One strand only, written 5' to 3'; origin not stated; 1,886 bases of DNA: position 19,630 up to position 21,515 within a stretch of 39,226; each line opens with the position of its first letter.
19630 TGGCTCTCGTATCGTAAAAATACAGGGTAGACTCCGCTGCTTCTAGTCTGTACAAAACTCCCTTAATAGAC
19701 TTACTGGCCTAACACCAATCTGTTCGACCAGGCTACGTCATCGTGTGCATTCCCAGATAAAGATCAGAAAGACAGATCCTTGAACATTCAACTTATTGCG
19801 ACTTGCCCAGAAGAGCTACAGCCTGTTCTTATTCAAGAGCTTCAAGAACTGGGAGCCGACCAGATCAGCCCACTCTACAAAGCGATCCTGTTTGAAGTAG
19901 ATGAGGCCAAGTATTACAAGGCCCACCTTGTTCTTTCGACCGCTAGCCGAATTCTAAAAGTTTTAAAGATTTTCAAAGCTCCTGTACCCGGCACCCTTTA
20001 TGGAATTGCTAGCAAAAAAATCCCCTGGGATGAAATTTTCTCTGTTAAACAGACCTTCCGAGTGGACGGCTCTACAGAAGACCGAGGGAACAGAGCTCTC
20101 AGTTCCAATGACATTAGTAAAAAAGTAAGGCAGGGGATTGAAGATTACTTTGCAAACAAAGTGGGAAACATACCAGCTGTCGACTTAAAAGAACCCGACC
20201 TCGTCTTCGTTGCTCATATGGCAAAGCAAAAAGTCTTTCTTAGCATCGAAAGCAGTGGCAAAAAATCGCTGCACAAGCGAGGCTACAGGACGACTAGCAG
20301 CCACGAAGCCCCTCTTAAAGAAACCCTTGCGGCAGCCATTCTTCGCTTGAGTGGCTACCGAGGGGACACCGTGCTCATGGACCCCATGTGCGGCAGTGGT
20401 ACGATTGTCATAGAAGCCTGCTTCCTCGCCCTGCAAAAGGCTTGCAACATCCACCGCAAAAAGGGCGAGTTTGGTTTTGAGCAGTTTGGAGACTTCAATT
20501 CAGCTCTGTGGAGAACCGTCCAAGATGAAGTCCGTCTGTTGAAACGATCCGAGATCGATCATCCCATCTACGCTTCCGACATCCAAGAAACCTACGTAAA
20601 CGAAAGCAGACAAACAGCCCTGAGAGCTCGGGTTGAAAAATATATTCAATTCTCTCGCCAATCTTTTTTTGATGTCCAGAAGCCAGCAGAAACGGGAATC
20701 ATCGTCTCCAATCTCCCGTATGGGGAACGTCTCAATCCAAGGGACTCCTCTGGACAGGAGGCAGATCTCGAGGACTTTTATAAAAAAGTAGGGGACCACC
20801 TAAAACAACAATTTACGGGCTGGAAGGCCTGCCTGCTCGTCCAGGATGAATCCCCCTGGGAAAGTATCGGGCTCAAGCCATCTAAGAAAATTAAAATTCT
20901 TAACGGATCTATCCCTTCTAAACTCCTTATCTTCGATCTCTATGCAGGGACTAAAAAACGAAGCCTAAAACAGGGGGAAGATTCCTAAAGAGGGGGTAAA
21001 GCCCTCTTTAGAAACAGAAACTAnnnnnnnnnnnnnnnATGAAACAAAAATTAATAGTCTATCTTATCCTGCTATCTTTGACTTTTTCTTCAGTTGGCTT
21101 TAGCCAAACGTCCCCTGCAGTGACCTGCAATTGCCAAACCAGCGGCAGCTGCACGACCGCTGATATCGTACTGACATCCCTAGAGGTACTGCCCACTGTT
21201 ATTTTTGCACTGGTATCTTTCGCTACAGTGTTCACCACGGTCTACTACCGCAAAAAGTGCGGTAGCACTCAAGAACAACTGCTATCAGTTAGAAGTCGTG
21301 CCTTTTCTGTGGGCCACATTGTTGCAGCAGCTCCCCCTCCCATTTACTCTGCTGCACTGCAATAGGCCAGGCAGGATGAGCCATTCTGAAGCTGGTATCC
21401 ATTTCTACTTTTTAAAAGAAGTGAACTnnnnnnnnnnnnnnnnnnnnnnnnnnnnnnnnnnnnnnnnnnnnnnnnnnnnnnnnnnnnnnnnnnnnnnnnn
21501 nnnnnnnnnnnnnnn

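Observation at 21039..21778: Tandem pair of paralogous mini-proteins with a conserved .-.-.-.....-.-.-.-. motif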

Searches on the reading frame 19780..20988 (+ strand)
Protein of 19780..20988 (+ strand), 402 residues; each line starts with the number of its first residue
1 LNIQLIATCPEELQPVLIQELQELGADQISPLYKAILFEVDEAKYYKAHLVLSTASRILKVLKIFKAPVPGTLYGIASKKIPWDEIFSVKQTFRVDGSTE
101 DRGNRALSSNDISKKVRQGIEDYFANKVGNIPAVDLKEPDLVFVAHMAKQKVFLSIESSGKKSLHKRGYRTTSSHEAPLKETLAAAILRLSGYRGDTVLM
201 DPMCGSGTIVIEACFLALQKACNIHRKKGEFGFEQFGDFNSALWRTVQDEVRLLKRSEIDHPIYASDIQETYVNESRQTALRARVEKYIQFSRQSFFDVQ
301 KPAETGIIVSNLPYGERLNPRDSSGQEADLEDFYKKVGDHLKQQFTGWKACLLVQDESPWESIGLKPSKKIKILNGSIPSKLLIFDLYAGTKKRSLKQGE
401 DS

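Call 6: search_protein_families(library=pfam, proteins=[window:19780-20988:+], max_evalue=0.1)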
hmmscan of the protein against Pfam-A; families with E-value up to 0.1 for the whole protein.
window:19780-20988:+ (402 aa): 4 families
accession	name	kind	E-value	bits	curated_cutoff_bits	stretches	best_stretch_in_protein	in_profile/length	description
PF01170.24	UPF0020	-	1.9e-41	142.4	22.3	1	167-380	1-193/197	RMKL-like, methyltransferase domain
PF02926.22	THUMP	-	3.4e-10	40.6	20.6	1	78-157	11-84/84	THUMP domain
PF22020.1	RlmL_1st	-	5.9e-10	39.4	27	1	4-59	1-55/55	RlmL ferredoxin-like domain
PF01555.25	N6_N4_Mtase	-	0.00079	19.9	26.7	1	161-213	154-199/221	DNA methylase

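Call 7: search_protein_families(library=ncbifam, proteins=[window:19780-20988:+], max_evalue=0.1)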
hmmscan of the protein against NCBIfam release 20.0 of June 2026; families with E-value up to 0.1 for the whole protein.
window:19780-20988:+ (402 aa): 7 families
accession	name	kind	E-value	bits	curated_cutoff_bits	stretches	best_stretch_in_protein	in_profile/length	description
NF008748.0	PRK11783.1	equivalog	9.3e-83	278.6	466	1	3-395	4-390/704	bifunctional 23S rRNA (guanine(2069)-N(7))-methyltransferase RlmK/23S rRNA (guanine(2445)-N(2))-methyltransferase RlmL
NF040721.1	Trm14_Arch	equivalog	4.7e-40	137.8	280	1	4-321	2-306/370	tRNA (guanine(6)-N2)-methyltransferase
NF040850.1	Trm14_Thcoccales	equivalog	8.2e-22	77.6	480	1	80-215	108-237/365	tRNA (guanine(6)-N2)-methyltransferase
TIGR01177.1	TIGR01177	hypoth_equivalog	7.3e-09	35.4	316.55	1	129-219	115-206/330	TIGR01177 family methyltransferase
NF033398.1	rRNA_meth_EmtA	equivalog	4.2e-05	23.1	625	1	85-213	85-205/336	EmtA family 23S rRNA (guanine(2470)) methyltransferase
TIGR03534.1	RF_mod_PrmC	equivalog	0.0064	16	199.1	1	184-316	77-168/253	peptide chain release factor N(5)-glutamine methyltransferase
TIGR00536.1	hemK_fam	subfamily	0.012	14.7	115.5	1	261-318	139-196/286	HemK family protein methyltransferase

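Call 19: find_related_loci(query=window:19780-20988:+, collection=genome_contigs, flank=6000)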
Query window:19780-20988:+ (402 aa) in genome_contigs; peptide patterns used: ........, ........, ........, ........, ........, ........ (x = any residue, [..] = any of these).
58 stretches matched a pattern, but none encodes a relative of the query by tblastn (E <= 1e-3).
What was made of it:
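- Tried and rejected: The rlmL-like neighbour found no close relative among the GTDB species representatives (call 19).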

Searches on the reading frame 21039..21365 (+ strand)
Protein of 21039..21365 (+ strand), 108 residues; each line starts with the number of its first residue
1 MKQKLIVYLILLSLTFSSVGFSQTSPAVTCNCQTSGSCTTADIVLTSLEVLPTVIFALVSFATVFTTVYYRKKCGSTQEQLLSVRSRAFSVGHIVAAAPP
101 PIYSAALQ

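Call 6: search_protein_families(library=pfam, proteins=[window:21039-21365:+], max_evalue=0.1)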
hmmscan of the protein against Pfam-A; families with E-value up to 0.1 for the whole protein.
window:21039-21365:+ (108 aa): 0 families

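Call 7: search_protein_families(library=ncbifam, proteins=[window:21039-21365:+], max_evalue=0.1)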
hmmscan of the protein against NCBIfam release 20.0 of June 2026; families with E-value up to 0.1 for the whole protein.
window:21039-21365:+ (108 aa): 0 families

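Call 8: find_homologous_proteins(query=window:21039-21365:+, max_evalue=0.01)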
Query window:21039-21365:+ (108 aa): 1 proteins with E <= 0.01 among 14 candidates.
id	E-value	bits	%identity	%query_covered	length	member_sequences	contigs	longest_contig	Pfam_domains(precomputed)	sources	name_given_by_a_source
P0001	1.1e-60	220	100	100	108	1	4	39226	-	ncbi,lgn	-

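Call 18: search_protein_representatives(alignment_id=A1)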
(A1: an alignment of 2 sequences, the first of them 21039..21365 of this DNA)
Query: 2 sequences, 117 profile positions. Proteins with E-value up to 0.001 (for the whole library): 2; up to 1e-10: 2; up to 1e-30: 2. The best 2 are listed.
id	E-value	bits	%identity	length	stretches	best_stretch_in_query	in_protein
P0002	3.8e-61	220.6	-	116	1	1-117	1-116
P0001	1.1e-50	186.8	-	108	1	1-117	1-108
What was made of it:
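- On A wider uncharacterised family in public genomes or metagenomes: The profile search of 1.84e9 representatives found only A and B (call 18).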

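Call 20: find_related_loci(query=A1, collection=metagenome_contigs, flank=6000)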
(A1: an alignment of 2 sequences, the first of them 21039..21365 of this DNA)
Query A1 (108 aa) in metagenome_contigs; peptide patterns used: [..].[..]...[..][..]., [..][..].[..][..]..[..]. (x = any residue, [..] = any of these).
69 stretches matched a pattern, but none encodes a relative of the query by tblastn (E <= 1e-3).

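Call 36: predict_structure(alignment_id=A1)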
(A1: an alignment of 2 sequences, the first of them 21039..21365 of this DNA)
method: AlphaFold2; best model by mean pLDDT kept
length: 108 residues; sequences in the alignment: 2
mean_pLDDT: 49.7   pTM: 0.27
mean pLDDT of the five models: 49.7, 48.2, 46.5, 44.4, 39.8
residues with pLDDT >= 90: 0; 70-90: 7; 50-70: 36; < 50: 65
segments of 3 or more residues with pLDDT < 50: 18-49, 73-83, 88-98, 100-108
pLDDT, mean of each block of 10 residues (from residue 1): 69 57 36 38 43 64 63 45 48 42 40
secondary structure, 60 per line:
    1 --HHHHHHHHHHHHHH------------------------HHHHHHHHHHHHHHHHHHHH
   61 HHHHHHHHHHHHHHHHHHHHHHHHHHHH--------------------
elements in order: H3-16 H41-88
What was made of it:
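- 21039..21104 (+): ORF A residues 1-22: Sec-type signal peptide (MKQK n-region, 15-residue h-region, VGFS|Q with Gly at -3 and Ser at -1). AF2 models a helix at 3-16 (call 36).
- On Any protein with a solved structure: The AF2 model is too poor (pLDDT 49.7) for a fold search (call 36).
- On Sec-exported bitopic (type I) small membrane proteins (a structural class, not a homology family): AF2 helices are at 3-16 and 41-88 (call 36).
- Topology: positive n-region, hydrophobic h-region and small residues at -3/-1; a second hydrophobic segment followed by RKK/RHKSK (positive-inside rule); AF2 gives helices at 3-16 and 41-88 with a coil at 17-40 (call 36). The AF2 model has low confidence (pLDDT 49.7, call 36).
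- Tried and rejected: AF2 on the two-sequence alignment gave pLDDT 49.7, with helices only (call 36).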

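Call 42: search_solved_structures(query=A1, max_evalue=10, show_alignments=3)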
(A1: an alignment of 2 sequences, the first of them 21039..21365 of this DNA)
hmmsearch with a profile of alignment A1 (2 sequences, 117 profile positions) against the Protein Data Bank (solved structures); distinct sequences matched with E-value up to 10: 0.
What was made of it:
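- On Any protein with a solved structure: 0 of 177,635 distinct PDB sequences matched at E <= 10 (call 42).
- Closest known: Membrane-anchored or Cys-cluster Cu. Different: No homology was detected (calls 6, 7, 42), and there is no copper or cytochrome-oxidase assembly context in the window.
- There is no sequence similarity to any metal-binding family (calls 6, 7, 42).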

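Call 43: search_protein_families(library=phrogs, proteins=[window:21039-21365:+], max_evalue=1)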
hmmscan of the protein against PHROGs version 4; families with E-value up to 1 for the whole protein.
window:21039-21365:+ (108 aa): 0 families

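Call 44: search_protein_families(library=padloc, proteins=[window:21039-21365:+], max_evalue=1)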
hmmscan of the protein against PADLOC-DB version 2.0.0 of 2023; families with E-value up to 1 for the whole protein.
window:21039-21365:+ (108 aa): 0 families

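Call 48: find_related_loci(query=A1, collection=viral_contigs)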
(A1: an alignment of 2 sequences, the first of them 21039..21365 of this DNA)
Query A1 (108 aa) in viral_contigs; peptide patterns used: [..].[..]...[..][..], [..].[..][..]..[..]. (x = any residue, [..] = any of these).
51 stretches matched a pattern, but none encodes a relative of the query by tblastn (E <= 1e-3).
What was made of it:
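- On A wider uncharacterised family in public genomes or metagenomes: Peptide-pattern scans of metagenome and viral contigs found none (calls 20, 48).
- Closest known: Filamentous-phage major coat protein precursors. Different: No PHROG hit (call 43) and no viral-contig relative (call 48).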

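Call 54: list_cluster_members(proteins=[P0001, P0002])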
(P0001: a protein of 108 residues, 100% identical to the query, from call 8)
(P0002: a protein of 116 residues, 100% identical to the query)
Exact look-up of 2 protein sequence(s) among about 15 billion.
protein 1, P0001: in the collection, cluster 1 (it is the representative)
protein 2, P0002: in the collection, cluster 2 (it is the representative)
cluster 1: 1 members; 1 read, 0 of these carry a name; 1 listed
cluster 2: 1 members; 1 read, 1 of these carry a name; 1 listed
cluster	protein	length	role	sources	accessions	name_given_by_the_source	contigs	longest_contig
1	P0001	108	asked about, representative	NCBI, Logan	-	-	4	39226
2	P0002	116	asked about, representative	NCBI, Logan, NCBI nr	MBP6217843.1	MAG: hypothetical protein KA436_04575 [Oligoflexales bacterium] | hypothetical protein [Oligoflexales bacterium]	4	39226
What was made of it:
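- ORF A carries no NCBI accession or name in the collection (call 54).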
